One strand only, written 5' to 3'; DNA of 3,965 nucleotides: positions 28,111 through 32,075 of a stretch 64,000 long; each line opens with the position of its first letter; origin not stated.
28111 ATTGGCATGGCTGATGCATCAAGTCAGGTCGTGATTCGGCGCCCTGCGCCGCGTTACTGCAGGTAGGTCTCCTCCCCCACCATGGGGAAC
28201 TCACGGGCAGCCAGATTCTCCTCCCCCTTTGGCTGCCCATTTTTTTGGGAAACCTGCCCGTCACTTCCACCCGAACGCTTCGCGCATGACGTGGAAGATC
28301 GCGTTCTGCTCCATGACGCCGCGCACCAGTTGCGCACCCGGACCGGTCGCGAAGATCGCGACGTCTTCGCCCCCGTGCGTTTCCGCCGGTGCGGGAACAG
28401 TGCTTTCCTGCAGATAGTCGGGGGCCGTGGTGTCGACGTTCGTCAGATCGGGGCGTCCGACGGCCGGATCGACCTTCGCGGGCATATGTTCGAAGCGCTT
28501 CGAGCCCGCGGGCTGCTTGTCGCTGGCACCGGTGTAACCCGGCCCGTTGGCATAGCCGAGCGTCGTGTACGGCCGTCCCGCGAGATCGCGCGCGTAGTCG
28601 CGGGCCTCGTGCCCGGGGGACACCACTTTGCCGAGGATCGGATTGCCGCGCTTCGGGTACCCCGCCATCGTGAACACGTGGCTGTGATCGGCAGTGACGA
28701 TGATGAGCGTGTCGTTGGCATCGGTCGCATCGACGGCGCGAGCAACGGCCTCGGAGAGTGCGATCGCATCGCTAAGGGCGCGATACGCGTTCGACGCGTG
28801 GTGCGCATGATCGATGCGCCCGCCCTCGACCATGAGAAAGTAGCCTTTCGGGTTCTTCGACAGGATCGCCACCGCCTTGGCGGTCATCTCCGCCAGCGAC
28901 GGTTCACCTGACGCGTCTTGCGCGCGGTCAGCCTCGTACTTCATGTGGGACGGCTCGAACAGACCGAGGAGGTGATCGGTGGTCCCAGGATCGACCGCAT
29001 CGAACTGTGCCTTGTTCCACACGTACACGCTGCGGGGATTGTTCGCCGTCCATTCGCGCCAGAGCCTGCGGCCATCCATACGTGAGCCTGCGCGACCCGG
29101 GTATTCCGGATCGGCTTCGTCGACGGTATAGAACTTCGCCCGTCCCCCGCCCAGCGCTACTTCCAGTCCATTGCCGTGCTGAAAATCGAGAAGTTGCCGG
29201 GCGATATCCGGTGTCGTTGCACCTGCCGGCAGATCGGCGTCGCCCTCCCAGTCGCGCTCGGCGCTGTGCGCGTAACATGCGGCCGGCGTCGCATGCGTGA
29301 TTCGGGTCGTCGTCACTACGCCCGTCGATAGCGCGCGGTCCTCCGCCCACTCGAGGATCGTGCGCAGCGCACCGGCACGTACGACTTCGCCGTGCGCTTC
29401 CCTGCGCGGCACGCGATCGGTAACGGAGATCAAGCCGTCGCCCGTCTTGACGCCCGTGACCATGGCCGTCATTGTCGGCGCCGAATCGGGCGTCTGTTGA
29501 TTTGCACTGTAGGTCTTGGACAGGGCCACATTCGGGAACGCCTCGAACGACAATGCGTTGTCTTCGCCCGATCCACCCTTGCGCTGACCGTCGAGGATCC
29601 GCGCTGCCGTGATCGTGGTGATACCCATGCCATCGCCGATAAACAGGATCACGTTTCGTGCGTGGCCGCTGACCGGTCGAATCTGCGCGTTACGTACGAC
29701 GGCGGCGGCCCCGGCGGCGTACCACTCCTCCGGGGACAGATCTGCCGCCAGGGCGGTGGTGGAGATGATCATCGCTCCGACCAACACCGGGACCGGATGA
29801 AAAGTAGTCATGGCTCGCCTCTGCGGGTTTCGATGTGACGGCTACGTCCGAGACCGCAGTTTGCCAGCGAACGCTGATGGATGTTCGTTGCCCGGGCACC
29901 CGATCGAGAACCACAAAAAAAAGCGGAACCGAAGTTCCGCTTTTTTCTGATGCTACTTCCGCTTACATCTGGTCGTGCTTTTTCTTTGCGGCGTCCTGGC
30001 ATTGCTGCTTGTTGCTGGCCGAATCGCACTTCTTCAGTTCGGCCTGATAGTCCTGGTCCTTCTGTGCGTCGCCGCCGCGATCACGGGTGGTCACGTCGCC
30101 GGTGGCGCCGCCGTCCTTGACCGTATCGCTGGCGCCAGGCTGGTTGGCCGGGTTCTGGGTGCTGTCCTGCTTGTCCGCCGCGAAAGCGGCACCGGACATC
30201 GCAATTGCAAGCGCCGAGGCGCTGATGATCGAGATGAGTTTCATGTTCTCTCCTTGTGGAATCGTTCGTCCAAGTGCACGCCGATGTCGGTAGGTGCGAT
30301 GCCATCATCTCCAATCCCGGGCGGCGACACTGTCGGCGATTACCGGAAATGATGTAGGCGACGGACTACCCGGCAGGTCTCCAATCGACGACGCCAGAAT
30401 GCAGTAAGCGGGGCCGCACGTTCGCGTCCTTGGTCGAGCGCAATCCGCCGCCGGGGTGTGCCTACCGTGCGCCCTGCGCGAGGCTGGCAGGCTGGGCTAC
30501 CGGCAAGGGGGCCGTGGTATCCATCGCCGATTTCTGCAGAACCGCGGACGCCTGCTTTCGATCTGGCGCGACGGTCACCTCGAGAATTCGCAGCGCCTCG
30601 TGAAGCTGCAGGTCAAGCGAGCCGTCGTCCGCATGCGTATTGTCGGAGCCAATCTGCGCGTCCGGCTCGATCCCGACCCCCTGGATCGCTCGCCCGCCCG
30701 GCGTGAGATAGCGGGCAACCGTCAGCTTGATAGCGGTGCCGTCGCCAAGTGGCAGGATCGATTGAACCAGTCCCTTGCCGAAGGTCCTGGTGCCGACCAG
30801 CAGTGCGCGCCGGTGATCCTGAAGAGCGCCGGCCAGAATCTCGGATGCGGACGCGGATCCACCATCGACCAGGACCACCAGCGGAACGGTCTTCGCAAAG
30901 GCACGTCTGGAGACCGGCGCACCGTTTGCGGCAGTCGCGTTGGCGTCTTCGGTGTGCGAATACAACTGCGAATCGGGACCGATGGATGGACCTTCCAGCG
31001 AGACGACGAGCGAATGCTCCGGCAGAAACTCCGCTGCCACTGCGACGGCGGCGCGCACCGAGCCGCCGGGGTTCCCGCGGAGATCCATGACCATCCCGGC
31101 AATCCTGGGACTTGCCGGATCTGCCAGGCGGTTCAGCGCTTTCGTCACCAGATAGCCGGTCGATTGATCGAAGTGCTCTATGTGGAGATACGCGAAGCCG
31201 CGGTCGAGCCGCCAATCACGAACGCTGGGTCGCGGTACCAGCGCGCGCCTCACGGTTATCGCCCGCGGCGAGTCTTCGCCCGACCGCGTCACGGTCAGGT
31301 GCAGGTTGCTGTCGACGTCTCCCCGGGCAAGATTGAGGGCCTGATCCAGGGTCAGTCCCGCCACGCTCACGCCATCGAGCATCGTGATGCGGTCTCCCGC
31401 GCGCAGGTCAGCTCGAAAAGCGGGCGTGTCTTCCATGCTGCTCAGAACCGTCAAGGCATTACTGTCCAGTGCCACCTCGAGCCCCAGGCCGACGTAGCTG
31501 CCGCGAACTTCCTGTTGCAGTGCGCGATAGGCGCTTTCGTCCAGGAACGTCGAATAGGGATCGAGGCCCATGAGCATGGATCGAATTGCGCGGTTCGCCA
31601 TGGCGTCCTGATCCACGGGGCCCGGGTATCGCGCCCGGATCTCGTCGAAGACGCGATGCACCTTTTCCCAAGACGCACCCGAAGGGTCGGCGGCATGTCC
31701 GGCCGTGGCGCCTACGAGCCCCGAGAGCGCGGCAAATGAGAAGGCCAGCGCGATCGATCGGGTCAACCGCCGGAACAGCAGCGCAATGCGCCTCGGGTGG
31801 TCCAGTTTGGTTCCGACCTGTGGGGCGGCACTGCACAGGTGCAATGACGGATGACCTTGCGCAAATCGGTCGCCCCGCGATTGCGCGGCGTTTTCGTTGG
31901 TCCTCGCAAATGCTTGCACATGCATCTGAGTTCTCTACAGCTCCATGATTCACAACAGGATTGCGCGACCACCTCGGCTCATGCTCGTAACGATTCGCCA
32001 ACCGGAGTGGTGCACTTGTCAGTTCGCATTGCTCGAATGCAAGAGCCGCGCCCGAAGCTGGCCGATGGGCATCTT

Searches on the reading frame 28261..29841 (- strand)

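Call 6: search_protein_families(library=pfam, proteins=[window:28261-29841:-], max_evalue=0.001)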
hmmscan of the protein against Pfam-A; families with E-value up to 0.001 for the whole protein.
window:28261-29841:- (526 aa): 2 families
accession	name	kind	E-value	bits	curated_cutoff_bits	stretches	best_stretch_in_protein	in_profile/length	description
PF00245.25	Alk_phosphatase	-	2.1e-129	432.6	24.4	1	61-522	1-420/423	Alkaline phosphatase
PF01676.23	Metalloenzyme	-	0.00062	19.8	24.3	0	314-392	129-206/252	Metalloenzyme superfamily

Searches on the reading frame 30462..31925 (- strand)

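Call 61: search_protein_families(library=pfam, proteins=[window:30462-31925:-], max_evalue=0.00001)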
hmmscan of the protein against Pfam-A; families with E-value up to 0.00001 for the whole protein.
window:30462-31925:- (487 aa): 5 families
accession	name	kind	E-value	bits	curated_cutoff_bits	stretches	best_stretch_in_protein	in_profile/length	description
PF03572.23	Peptidase_S41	-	3.7e-48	163.7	24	1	244-424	2-164/165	Peptidase family S41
PF17820.7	PDZ_6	-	3.9e-10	39.8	27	1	160-214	2-54/54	PDZ domain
PF13180.12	PDZ_2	-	4.2e-09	37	27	1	146-219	2-74/80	PDZ domain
PF00595.29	PDZ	-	1.5e-06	28.9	23.2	1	146-212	11-80/81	PDZ domain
PF22694.1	CtpB_N-like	-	2.5e-06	28.3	27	1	84-130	36-83/85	Activating protease CtpB N-terminal domain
